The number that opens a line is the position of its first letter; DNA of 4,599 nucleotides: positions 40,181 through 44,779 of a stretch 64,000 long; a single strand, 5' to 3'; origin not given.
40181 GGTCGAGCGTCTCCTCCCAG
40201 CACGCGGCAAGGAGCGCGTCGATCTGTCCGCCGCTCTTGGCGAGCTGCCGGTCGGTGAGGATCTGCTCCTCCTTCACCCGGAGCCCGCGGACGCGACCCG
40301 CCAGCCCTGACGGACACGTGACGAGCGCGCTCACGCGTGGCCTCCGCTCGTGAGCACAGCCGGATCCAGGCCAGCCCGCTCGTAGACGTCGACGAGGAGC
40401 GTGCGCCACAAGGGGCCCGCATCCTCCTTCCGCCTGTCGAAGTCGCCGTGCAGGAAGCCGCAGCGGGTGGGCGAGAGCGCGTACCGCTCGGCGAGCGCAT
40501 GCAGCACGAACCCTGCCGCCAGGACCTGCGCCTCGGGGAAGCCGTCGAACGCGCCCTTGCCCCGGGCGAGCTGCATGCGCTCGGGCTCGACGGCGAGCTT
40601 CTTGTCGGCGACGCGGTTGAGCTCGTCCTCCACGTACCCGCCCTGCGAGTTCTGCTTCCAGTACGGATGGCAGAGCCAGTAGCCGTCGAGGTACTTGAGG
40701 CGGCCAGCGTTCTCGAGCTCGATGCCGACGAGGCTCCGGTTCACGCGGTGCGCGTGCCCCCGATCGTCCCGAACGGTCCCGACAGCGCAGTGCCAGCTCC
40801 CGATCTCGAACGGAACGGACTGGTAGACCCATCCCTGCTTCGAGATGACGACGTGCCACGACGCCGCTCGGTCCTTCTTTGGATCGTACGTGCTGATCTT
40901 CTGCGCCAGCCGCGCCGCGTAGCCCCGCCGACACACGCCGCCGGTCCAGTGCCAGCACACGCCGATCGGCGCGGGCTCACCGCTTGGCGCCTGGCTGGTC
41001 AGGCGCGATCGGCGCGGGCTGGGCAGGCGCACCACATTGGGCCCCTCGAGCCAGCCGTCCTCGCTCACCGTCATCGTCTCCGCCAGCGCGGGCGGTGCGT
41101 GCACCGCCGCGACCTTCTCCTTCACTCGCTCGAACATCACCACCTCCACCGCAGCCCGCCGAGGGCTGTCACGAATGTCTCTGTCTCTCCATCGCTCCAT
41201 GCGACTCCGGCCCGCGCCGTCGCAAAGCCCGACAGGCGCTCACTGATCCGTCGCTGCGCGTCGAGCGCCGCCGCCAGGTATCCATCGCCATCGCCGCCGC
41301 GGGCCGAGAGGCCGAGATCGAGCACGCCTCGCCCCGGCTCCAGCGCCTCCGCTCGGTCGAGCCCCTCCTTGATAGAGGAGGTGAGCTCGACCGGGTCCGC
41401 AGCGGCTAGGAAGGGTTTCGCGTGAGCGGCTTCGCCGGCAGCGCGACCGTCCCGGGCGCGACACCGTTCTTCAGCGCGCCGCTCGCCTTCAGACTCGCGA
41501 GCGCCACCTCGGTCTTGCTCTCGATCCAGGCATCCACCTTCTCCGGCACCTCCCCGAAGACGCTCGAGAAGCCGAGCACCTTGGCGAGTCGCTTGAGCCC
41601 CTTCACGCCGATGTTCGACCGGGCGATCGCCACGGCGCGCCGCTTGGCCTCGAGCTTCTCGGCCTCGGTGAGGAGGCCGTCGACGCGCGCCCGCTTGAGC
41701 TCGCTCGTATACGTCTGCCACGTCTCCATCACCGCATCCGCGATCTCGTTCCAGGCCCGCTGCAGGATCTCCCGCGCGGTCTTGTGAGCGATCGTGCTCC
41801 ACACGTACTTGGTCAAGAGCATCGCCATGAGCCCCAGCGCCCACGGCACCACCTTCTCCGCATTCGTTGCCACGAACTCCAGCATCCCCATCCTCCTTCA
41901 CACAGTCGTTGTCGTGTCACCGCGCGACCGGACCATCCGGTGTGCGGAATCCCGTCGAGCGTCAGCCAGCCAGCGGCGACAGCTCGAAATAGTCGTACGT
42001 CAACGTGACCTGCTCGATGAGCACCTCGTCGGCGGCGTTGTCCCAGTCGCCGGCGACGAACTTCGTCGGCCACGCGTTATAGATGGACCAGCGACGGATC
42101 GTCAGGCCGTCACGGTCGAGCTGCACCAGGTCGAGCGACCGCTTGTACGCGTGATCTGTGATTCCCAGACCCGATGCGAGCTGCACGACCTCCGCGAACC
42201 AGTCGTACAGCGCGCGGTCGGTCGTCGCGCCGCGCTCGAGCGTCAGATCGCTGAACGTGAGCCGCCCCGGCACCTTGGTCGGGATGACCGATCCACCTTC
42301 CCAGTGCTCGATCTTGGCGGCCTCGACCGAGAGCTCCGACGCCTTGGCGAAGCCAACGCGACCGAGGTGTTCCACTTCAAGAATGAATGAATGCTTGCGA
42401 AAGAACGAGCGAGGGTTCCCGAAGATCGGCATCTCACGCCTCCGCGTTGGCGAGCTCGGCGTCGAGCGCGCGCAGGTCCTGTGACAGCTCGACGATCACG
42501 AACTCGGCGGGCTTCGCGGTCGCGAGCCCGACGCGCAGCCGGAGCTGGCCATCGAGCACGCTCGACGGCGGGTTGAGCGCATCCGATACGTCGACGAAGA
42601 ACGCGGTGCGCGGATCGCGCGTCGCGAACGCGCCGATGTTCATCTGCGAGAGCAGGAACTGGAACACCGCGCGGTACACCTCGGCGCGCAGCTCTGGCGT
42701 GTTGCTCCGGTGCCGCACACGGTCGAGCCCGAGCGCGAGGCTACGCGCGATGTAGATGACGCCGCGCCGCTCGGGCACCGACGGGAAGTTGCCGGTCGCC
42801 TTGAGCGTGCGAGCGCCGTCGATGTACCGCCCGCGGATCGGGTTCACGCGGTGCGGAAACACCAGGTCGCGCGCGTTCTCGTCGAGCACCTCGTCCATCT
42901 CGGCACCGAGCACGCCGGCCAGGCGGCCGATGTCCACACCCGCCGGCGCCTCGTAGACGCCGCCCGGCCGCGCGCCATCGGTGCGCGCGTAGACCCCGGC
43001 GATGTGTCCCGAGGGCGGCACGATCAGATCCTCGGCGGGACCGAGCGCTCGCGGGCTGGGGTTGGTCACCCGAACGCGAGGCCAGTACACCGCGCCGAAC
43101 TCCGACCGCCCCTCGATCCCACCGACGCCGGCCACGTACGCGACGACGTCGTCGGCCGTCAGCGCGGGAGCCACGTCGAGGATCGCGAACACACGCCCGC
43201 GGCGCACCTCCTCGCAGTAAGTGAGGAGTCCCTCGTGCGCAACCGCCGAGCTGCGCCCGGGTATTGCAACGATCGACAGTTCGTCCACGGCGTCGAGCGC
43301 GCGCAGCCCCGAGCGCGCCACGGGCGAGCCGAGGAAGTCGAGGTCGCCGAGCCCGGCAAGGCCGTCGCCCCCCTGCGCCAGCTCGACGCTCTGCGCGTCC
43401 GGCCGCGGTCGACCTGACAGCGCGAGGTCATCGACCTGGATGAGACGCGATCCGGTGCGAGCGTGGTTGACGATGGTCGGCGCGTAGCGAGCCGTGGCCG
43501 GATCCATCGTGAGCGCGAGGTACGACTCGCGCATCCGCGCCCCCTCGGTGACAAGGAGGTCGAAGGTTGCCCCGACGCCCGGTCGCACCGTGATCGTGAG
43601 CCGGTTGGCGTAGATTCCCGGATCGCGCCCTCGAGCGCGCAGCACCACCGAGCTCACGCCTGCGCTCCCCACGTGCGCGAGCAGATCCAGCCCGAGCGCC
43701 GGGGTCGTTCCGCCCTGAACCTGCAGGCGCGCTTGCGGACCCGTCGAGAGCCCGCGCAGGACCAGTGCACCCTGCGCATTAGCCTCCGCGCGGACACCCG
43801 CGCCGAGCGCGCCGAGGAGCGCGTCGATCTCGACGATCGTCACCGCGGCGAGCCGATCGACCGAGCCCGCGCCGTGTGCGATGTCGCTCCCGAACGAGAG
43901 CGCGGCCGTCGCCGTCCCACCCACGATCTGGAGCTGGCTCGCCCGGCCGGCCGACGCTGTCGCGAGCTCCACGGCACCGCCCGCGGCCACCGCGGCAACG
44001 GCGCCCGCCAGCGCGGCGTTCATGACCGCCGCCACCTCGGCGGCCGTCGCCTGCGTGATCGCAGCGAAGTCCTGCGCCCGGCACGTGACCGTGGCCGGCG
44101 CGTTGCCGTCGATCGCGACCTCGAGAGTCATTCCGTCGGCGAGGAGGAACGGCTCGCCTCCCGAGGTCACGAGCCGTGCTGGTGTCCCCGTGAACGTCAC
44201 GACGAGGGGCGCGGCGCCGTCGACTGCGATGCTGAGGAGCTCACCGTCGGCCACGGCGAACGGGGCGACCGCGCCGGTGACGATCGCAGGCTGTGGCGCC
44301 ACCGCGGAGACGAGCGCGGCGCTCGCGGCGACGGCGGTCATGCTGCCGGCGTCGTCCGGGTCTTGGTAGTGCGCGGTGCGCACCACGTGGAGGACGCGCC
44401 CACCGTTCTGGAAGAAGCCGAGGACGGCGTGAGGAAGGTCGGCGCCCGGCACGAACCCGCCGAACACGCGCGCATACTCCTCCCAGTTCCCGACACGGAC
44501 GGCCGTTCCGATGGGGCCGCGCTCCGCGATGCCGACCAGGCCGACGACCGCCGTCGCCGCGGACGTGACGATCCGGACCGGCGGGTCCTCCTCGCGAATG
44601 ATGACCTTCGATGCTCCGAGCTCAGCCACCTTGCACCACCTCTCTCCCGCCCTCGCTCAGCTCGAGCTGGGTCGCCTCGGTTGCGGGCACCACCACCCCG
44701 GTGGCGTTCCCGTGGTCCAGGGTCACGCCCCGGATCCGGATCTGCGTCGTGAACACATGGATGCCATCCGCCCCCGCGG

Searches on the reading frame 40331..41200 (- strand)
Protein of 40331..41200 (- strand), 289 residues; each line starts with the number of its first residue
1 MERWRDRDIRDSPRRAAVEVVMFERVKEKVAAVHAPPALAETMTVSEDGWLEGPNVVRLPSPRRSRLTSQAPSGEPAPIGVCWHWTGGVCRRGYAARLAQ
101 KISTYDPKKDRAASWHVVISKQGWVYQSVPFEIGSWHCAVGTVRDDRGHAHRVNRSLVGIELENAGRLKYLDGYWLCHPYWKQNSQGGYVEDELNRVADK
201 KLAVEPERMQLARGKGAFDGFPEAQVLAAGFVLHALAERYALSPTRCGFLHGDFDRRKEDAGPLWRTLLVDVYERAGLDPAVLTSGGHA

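Call 8: search_protein_families(library=pfam, proteins=[window:40331-41200:-], max_evalue=0.01)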
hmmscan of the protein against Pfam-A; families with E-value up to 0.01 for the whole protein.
window:40331-41200:- (289 aa): 1 family
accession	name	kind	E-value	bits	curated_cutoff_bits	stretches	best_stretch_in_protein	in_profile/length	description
PF01510.30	Amidase_2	-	2e-12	48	26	1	80-263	7-131/131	N-acetylmuramoyl-L-alanine amidase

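Call 9: search_protein_families(library=phrogs, proteins=[window:40331-41200:-], max_evalue=0.01)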
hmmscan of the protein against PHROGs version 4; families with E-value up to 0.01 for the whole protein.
window:40331-41200:- (289 aa): 6 families
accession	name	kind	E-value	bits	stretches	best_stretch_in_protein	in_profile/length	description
phrog_1794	-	lysis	5.8e-07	30.2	1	104-182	79-138/336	amidase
phrog_670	-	lysis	9.4e-06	25.8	1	71-140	105-171/596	endolysin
phrog_9611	-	lysis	1e-05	26.2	1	107-163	50-101/246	endolysin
phrog_1493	-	lysis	7.6e-05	23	1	78-162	34-105/394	endolysin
phrog_3088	-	lysis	0.0052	17.6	1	109-161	48-92/248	amidase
phrog_12609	-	lysis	0.0066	17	1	87-139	32-85/264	endolysin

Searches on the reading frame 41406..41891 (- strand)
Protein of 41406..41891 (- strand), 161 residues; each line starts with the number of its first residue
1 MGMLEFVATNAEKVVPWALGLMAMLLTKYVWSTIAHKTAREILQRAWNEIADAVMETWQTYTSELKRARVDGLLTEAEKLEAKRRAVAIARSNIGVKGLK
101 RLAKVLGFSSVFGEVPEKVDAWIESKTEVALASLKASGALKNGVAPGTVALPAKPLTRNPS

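Call 8: search_protein_families(library=pfam, proteins=[window:41406-41891:-], max_evalue=0.01)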
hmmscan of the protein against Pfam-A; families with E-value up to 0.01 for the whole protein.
window:41406-41891:- (161 aa): 0 families

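Call 9: search_protein_families(library=phrogs, proteins=[window:41406-41891:-], max_evalue=0.01)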
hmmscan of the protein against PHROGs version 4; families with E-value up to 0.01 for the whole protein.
window:41406-41891:- (161 aa): 1 family
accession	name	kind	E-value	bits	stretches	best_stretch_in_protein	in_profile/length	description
phrog_13712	-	lysis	4.4e-05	24.5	1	34-137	42-132/175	holin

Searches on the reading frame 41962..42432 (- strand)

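Call 8: search_protein_families(library=pfam, proteins=[window:41962-42432:-], max_evalue=0.01)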
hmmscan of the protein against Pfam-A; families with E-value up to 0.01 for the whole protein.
window:41962-42432:- (156 aa): 1 family
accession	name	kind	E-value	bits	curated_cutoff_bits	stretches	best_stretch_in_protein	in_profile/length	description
PF06841.18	Phage_T4_gp19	-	8e-29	100.6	28.2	1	13-150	2-134/134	T4-like virus tail tube protein gp19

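Call 9: search_protein_families(library=phrogs, proteins=[window:41962-42432:-], max_evalue=0.01)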
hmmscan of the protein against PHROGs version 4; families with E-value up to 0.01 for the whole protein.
window:41962-42432:- (156 aa): 2 families
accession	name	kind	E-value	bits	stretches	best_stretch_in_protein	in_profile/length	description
phrog_4542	-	tail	3.3e-39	135.5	1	3-151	18-180/214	tail tube protein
phrog_45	-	tail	3e-10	40.8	1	51-151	147-254/350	tail tube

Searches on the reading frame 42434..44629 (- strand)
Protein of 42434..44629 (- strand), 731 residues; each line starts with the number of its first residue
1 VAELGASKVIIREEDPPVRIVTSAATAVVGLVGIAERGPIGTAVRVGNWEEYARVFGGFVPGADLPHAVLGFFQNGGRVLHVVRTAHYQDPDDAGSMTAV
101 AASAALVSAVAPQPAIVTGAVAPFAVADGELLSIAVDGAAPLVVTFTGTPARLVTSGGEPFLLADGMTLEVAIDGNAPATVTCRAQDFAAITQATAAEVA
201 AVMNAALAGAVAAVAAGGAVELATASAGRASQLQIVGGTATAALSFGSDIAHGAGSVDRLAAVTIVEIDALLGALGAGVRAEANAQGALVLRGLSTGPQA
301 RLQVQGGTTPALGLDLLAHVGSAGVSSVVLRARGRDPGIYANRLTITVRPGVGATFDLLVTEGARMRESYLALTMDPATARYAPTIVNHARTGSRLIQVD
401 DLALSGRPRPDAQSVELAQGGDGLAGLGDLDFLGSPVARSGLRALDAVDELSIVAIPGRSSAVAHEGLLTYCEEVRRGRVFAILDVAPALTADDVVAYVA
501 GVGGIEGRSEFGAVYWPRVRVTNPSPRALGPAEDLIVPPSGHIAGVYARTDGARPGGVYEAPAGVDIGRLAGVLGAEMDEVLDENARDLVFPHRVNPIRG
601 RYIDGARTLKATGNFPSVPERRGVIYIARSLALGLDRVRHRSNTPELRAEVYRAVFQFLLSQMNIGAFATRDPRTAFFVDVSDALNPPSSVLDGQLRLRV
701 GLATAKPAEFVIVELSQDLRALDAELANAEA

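Call 8: search_protein_families(library=pfam, proteins=[window:42434-44629:-], max_evalue=0.01)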
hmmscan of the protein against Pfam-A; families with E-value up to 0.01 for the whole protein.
window:42434-44629:- (731 aa): 0 families

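Call 9: search_protein_families(library=phrogs, proteins=[window:42434-44629:-], max_evalue=0.01)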
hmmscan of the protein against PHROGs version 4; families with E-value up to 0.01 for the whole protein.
window:42434-44629:- (731 aa): 3 families
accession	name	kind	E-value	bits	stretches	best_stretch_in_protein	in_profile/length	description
phrog_15814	-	unknown function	1.2e-202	675.8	1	3-729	4-736/738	-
phrog_17610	-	tail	3.7e-59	201.5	1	459-729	856-1118/1135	tail sheath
phrog_23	-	tail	1.4e-32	114.1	1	8-718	26-463/496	tail sheath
